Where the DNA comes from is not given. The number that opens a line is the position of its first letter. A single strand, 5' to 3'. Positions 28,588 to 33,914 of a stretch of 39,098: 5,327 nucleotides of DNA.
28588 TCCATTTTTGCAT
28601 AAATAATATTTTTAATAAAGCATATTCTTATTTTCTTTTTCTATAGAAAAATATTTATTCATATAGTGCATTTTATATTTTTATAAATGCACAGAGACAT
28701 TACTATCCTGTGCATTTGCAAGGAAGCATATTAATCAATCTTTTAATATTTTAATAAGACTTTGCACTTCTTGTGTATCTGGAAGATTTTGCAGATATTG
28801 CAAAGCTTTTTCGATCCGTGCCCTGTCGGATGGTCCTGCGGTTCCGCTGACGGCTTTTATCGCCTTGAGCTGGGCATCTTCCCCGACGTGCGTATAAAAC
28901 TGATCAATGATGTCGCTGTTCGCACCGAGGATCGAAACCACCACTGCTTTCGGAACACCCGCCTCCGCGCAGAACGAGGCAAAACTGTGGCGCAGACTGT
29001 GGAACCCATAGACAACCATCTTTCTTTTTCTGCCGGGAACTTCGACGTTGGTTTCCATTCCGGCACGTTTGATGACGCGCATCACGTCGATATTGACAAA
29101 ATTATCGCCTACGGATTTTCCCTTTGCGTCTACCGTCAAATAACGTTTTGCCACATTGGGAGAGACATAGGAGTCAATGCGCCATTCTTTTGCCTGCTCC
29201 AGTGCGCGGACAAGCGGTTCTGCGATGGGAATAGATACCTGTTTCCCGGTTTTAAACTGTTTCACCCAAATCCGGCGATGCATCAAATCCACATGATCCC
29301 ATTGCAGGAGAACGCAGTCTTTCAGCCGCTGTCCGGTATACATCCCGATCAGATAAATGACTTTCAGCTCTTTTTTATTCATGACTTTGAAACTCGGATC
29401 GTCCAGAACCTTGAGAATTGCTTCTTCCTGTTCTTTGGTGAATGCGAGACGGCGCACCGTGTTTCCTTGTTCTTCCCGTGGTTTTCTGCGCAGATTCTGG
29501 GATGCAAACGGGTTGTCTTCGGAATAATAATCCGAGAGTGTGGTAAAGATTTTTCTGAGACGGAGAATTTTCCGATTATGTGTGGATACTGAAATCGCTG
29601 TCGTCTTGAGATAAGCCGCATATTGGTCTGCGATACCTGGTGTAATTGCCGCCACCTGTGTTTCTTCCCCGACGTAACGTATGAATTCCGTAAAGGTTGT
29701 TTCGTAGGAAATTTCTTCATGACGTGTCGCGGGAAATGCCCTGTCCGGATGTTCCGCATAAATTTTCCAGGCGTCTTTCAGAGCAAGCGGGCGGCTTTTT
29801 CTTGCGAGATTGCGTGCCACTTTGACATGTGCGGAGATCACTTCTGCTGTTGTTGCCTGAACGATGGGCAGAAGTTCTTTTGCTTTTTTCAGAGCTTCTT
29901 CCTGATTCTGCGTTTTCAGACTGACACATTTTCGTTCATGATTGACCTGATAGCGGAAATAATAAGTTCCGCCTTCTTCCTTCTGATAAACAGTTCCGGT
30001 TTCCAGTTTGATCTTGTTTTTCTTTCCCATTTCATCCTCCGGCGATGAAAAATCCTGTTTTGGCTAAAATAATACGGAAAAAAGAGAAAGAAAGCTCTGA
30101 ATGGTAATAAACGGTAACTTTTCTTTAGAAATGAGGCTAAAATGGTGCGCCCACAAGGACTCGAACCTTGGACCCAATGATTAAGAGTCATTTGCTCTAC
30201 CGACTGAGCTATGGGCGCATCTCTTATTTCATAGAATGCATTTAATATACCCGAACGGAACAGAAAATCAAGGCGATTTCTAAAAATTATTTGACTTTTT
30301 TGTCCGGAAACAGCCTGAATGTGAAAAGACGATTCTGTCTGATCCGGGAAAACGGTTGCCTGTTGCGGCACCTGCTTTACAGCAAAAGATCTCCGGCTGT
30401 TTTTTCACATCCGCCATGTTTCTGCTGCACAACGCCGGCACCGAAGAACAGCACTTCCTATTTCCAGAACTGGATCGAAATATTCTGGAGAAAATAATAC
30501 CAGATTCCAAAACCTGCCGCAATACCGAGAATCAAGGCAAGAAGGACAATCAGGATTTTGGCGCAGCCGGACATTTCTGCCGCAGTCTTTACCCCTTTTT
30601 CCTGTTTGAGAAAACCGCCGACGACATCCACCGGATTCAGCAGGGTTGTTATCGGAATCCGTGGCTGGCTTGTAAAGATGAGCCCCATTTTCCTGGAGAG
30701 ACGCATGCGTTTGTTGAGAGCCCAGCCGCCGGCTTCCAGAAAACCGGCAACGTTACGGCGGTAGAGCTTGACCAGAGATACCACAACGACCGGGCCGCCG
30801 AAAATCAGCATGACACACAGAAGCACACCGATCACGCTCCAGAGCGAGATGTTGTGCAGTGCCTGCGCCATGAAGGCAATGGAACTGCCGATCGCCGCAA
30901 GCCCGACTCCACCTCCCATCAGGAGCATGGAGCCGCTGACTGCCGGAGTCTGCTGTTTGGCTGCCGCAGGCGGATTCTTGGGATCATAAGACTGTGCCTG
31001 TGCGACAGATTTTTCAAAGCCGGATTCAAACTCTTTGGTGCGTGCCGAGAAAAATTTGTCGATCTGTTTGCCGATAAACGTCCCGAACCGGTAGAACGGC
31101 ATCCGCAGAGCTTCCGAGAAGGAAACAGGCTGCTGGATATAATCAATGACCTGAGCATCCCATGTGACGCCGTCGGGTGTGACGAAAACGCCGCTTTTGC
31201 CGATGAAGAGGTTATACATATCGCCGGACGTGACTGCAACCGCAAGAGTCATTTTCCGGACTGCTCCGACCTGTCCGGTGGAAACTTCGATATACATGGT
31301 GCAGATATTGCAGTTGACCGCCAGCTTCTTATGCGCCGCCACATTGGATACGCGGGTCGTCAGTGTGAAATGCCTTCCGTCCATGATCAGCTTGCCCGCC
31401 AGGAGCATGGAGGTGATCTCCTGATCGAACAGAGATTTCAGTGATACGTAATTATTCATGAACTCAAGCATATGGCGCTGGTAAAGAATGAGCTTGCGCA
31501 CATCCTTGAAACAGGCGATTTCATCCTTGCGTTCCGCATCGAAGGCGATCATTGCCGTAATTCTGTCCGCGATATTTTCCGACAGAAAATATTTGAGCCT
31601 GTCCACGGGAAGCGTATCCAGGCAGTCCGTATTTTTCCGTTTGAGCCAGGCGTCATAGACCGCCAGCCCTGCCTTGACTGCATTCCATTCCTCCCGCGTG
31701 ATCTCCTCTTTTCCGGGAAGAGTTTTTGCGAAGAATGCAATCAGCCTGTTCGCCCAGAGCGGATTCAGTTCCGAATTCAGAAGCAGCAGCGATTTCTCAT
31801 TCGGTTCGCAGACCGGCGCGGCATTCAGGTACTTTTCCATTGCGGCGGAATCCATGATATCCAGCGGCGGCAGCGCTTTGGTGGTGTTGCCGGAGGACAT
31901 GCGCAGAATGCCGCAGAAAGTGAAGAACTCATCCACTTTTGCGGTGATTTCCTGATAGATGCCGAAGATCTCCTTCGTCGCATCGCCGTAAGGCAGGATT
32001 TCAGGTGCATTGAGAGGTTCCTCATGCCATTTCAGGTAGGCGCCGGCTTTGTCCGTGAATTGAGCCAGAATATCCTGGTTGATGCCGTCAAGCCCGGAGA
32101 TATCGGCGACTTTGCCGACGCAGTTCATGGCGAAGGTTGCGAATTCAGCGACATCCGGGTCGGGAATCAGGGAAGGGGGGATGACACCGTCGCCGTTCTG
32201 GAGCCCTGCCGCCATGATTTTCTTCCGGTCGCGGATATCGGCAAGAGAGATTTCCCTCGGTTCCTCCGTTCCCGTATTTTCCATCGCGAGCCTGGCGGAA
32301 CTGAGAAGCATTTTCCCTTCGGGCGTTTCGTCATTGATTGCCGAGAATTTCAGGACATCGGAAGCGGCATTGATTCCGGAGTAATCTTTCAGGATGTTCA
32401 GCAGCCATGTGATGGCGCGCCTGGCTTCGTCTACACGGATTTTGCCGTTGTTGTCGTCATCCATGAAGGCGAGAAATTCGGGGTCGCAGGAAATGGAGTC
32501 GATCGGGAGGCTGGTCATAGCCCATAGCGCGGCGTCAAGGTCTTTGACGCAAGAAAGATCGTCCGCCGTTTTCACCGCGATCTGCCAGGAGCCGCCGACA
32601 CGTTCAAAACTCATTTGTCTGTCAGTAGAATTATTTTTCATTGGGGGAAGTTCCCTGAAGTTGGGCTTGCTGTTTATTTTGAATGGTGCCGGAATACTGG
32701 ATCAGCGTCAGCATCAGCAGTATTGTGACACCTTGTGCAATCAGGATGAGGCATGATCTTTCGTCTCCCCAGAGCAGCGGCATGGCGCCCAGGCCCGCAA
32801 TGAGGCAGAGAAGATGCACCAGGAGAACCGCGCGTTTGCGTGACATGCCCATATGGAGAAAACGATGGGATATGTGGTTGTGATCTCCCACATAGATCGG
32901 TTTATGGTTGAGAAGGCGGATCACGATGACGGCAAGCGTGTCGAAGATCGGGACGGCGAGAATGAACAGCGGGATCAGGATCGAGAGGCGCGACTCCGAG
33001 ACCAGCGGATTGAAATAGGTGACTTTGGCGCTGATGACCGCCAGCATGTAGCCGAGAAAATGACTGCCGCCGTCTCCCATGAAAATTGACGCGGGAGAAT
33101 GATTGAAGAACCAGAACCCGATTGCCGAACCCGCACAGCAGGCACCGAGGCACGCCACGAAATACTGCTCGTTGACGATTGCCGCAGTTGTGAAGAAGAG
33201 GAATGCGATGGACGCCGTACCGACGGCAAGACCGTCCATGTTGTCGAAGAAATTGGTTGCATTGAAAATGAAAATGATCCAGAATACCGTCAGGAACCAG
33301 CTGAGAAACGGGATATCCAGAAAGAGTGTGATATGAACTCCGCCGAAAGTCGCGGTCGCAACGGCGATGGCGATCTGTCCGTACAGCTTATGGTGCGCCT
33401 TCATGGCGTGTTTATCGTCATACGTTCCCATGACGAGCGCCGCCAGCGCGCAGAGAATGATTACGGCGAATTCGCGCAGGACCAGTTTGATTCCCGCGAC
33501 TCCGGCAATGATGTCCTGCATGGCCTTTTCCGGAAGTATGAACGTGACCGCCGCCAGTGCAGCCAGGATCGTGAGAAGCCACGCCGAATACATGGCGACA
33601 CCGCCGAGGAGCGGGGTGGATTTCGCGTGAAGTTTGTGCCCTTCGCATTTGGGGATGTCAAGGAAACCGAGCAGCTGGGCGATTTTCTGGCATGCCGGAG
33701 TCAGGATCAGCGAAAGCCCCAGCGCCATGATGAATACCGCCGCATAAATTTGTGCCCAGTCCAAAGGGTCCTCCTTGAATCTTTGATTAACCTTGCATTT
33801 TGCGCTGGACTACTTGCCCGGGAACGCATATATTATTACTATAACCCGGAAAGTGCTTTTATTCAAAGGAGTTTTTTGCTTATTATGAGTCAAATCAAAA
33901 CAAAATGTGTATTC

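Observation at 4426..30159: A tRNA-Lys-integrated ~25.7-kb island appears to carry an entire rhamnoside-utilisation locus as cargo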

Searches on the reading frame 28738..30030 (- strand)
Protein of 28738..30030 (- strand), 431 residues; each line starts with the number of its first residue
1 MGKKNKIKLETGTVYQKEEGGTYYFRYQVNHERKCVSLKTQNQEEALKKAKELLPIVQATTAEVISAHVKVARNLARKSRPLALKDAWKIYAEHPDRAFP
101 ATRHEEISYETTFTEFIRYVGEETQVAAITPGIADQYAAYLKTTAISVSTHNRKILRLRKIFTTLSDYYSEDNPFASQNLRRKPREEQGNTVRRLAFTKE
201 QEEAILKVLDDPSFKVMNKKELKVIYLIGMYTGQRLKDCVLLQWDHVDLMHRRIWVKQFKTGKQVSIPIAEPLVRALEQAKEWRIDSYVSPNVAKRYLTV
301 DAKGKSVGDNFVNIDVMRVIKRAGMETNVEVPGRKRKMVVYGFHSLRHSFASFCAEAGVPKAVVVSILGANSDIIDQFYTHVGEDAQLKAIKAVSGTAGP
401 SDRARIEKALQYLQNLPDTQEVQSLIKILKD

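Call 7: search_protein_families(library=pfam, proteins=[window:28738-30030:-], max_evalue=0.01)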
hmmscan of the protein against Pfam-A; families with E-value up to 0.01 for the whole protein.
window:28738-30030:- (431 aa): 2 families
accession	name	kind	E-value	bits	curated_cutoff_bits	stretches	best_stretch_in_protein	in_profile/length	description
PF00589.27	Phage_integrase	-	2.6e-21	76.6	27.1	1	197-382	3-168/172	Phage integrase family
PF13102.12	Phage_int_SAM_5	-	0.0087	16.9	22.3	0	108-163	24-80/98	Phage integrase SAM-like domain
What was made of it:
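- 28735..30030 (-): Tyrosine integrase, 431 aa, apparently intact. Pfam Phage_integrase, 2.6e-21 (call 7).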

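Call 19: find_encoding_contigs(protein=window:28738-30030:-, flank=10000, max_places=10)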
Protein window:28738-30030:- (431 aa): 6 contigs read that carry it; 3 places shown.
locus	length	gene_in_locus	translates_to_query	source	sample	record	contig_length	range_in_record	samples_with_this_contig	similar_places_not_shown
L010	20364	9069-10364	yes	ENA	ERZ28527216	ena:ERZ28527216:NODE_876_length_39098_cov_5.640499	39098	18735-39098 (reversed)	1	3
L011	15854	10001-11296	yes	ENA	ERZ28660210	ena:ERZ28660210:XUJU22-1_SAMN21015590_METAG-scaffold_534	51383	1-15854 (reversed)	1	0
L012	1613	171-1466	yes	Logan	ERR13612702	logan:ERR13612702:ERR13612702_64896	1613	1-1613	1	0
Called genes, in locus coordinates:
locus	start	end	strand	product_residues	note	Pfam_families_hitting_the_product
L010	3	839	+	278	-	?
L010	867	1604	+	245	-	-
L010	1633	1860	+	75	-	-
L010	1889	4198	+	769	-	PF13320:GH123_cat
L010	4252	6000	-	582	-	PF04055:Radical_SAM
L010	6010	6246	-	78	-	-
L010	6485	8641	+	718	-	-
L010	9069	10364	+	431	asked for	PF00589:Phage_integrase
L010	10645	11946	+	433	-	-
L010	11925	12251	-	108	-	PF12728:HTH_17 (weak)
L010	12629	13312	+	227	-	PF11726:YagK_YfjJ_C, PF23343:REP_ORF2-G2P (weak)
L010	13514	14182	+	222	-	-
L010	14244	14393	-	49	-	-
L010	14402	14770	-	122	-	-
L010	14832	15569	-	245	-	PF06067:DUF932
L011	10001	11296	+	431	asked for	PF00589:Phage_integrase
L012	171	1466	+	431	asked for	PF00589:Phage_integrase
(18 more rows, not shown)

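Call 23: find_related_loci(query=window:28738-30030:-, collection=genome_contigs, flank=10000)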
Query window:28738-30030:- (431 aa) in genome_contigs; peptide patterns used: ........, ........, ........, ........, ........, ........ (x = any residue, [..] = any of these).
117 stretches matched a pattern; 18 encode a relative of the query (tblastn E <= 1e-3); 18 distinct loci.
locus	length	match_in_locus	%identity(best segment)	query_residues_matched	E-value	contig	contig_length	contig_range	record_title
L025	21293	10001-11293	99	1-431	0e+0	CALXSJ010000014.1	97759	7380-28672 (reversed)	MAG: uncultured Victivallales bacterium isolate BRZ_DM__bin34 genome assembly, contig: BRZ_DM__NODE_353_length_97759_cov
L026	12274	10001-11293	99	1-431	0e+0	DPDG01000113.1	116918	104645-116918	MAG TPA_asm: Lentisphaeria bacterium isolate UBA11452 contig_2183, whole genome shotgun sequence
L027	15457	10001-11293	98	1-431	0e+0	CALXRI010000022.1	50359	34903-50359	MAG: uncultured Victivallales bacterium isolate BRZ_N__bin192 genome assembly, contig: BRZ_N__NODE_1615_length_50359_cov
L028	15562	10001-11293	99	1-431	0e+0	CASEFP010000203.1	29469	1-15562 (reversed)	uncultured Lentisphaeria bacterium isolate SI.B33.metabat-bins.122 genome assembly, contig: SI.B33.metabat-bins.122.fa_k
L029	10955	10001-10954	99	1-318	0e+0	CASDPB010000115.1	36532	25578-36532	uncultured Lentisphaeria bacterium isolate SI.A25.metabat-bins.189 genome assembly, contig: SI.A25.metabat-bins.189.fa_k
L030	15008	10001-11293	69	1-431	0e+0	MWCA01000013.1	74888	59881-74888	MAG: Lentisphaerae bacterium ADurb.Bin242 BWY31_contig000013, whole genome shotgun sequence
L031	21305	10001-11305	51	12-430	5e-142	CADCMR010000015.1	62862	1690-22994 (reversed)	uncultured bacterium isolate RUG14783 genome assembly, contig: RUG14783_asm_15, whole genome shotgun sequence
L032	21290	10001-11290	51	12-427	1e-141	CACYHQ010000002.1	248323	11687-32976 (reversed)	uncultured bacterium isolate RUG11954 genome assembly, contig: RUG11954_asm_2, whole genome shotgun sequence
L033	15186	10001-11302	51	16-430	1e-140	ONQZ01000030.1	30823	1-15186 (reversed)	uncultured Lentisphaerae bacterium isolate RUG555 genome assembly, contig: scaffold_767, whole genome shotgun sequence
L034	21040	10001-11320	50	2-426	1e-139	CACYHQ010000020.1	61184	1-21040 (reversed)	uncultured bacterium isolate RUG11954 genome assembly, contig: RUG11954_asm_20, whole genome shotgun sequence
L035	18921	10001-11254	52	12-414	2e-139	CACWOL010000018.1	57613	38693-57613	uncultured bacterium isolate RUG10770 genome assembly, contig: RUG10770_asm_18, whole genome shotgun sequence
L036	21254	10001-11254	52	12-414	5e-139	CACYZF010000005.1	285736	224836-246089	uncultured bacterium isolate RUG12414 genome assembly, contig: RUG12414_asm_5, whole genome shotgun sequence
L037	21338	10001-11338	49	2-430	3e-138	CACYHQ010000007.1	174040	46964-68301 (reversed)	uncultured bacterium isolate RUG11954 genome assembly, contig: RUG11954_asm_7, whole genome shotgun sequence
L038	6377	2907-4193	47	12-427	2e-126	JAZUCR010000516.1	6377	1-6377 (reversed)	MAG: Victivallales bacterium isolate T1900045313_YK20190002.MAGScoT_cleanbin_000070 SGB_6255_k141_1497715, whole genome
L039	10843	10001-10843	49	16-281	6e-82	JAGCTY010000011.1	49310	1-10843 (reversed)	MAG: Lentisphaeria bacterium isolate RGIG10120 Yak_Rumen-4__c136238, whole genome shotgun sequence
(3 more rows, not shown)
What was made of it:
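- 28735..30030 (-): It is 98-99% identical in five GTDB species representatives (call 23).
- The integrase is 98-99% identical in five GTDB species representatives (call 23).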

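Call 36: find_related_loci(query=window:28738-30030:-, collection=viral_contigs, flank=10000)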
Query window:28738-30030:- (431 aa) in viral_contigs; peptide patterns used: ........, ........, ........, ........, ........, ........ (x = any residue, [..] = any of these).
19 stretches matched a pattern, but none encodes a relative of the query by tblastn (E <= 1e-3).
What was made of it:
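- On Prophage: No relative was found in IMG/VR (call 36).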

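Call 63: search_solved_structures(query=window:28738-30030:-, max_evalue=0.001, show_alignments=1)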
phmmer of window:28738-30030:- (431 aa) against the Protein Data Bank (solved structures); distinct sequences matched with E-value up to 0.001: 2.
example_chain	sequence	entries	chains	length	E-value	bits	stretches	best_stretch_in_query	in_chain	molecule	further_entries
4a8e_A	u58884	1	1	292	5.1e-06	28.9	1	223-392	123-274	PROBABLE TYROSINE RECOMBINASE XERC-LIKE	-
2a3v_A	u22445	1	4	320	0.00049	22.4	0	342-384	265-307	site-specific recombinase IntI4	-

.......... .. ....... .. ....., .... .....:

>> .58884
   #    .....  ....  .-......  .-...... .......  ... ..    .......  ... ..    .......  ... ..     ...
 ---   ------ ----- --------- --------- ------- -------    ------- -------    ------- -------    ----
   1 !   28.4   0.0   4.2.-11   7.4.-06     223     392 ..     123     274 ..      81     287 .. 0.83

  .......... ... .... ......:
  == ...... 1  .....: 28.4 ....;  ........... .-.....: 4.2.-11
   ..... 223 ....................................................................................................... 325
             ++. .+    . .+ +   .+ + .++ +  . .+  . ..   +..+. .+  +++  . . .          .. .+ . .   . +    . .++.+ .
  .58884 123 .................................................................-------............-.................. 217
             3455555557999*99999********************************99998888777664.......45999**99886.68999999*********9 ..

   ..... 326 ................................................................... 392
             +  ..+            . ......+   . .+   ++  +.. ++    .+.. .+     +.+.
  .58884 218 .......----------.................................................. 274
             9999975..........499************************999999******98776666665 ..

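Call 88: find_homologous_proteins(query=window:28738-30030:-, max_evalue=1e-30)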
Query window:28738-30030:- (431 aa): 1119 proteins with E <= 1e-30 among 7811 candidates; the best 120 are listed.
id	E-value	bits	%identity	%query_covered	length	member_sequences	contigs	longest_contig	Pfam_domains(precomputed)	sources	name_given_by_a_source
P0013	4.4e-280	946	99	100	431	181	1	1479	PF00589.28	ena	-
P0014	1.3e-211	721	75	100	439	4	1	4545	PF00589.28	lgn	-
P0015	7.1e-206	702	73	100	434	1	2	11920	PF00589.28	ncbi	-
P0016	4.8e-188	643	67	99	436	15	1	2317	PF13102.13,PF00589.28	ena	-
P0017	9.0e-185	632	66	100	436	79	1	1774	PF13102.13,PF00589.28,PF02899.24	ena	-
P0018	1.1e-183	629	67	97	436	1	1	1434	PF00589.28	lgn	-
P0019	1.8e-183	628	66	100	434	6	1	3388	PF00589.28,PF02899.24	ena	-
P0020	3.4e-183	627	66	99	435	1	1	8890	PF00589.28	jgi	-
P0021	1.8e-181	621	65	100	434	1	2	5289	PF13102.13,PF00589.28,PF02899.24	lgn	-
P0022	3.7e-180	617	65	100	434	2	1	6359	PF00589.28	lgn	-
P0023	6.2e-180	616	65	100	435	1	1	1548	PF13102.13,PF00589.28,PF02899.24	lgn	-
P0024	2.4e-179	614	65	100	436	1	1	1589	PF00589.28,PF02899.24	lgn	-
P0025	1.8e-178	612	66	98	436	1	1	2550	PF00589.28,PF02899.24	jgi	-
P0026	2.5e-178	611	63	100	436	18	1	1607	PF00589.28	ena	-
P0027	1.3e-177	609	63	99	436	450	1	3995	PF00589.28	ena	-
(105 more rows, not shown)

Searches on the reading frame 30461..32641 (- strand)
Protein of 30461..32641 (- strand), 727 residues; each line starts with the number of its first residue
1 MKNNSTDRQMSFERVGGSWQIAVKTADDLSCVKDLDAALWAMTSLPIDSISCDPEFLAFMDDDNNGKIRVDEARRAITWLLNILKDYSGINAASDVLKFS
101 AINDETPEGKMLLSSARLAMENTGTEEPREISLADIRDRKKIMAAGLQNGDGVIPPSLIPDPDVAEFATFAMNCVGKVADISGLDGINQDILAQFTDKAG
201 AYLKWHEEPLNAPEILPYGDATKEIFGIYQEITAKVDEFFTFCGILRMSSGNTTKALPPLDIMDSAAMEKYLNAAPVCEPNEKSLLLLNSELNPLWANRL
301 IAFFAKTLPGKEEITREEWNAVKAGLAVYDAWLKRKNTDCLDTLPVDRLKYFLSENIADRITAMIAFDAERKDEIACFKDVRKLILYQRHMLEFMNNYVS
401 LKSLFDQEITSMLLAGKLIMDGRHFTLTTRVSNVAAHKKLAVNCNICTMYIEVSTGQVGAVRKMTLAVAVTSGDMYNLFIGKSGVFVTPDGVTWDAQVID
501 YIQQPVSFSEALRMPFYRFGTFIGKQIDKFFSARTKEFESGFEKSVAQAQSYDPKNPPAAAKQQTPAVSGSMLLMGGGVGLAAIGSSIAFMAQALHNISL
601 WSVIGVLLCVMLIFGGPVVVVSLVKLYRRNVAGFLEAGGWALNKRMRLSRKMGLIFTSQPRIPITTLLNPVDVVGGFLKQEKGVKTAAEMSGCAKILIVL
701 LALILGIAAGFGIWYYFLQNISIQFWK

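Call 9: search_protein_families(library=pfam, proteins=[window:30461-32641:-], max_evalue=0.01)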
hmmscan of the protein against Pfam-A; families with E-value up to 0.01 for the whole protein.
window:30461-32641:- (727 aa): 0 families

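Call 15: find_encoding_contigs(protein=window:30461-32641:-, flank=10000, max_places=10)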
Protein window:30461-32641:- (727 aa): no gene with exactly this product is on record in the collection.

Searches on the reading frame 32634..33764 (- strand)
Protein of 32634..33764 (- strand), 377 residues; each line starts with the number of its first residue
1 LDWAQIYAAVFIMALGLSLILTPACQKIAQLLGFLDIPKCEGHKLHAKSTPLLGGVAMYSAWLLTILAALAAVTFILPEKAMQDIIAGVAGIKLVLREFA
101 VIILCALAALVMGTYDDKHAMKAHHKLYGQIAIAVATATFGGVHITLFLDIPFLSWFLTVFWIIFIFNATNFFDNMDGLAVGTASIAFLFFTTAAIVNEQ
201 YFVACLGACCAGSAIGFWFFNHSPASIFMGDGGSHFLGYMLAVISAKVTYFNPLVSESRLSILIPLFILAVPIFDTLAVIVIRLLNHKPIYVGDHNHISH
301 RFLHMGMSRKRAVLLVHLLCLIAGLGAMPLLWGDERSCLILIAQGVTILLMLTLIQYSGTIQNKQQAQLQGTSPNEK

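Call 9: search_protein_families(library=pfam, proteins=[window:32634-33764:-], max_evalue=0.01)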
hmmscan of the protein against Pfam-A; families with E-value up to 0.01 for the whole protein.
window:32634-33764:- (377 aa): 1 family
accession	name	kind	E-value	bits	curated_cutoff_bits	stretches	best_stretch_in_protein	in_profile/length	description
PF00953.26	Glycos_transf_4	-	2.5e-31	109.3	27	1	100-246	2-157/160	Glycosyl transferase family 4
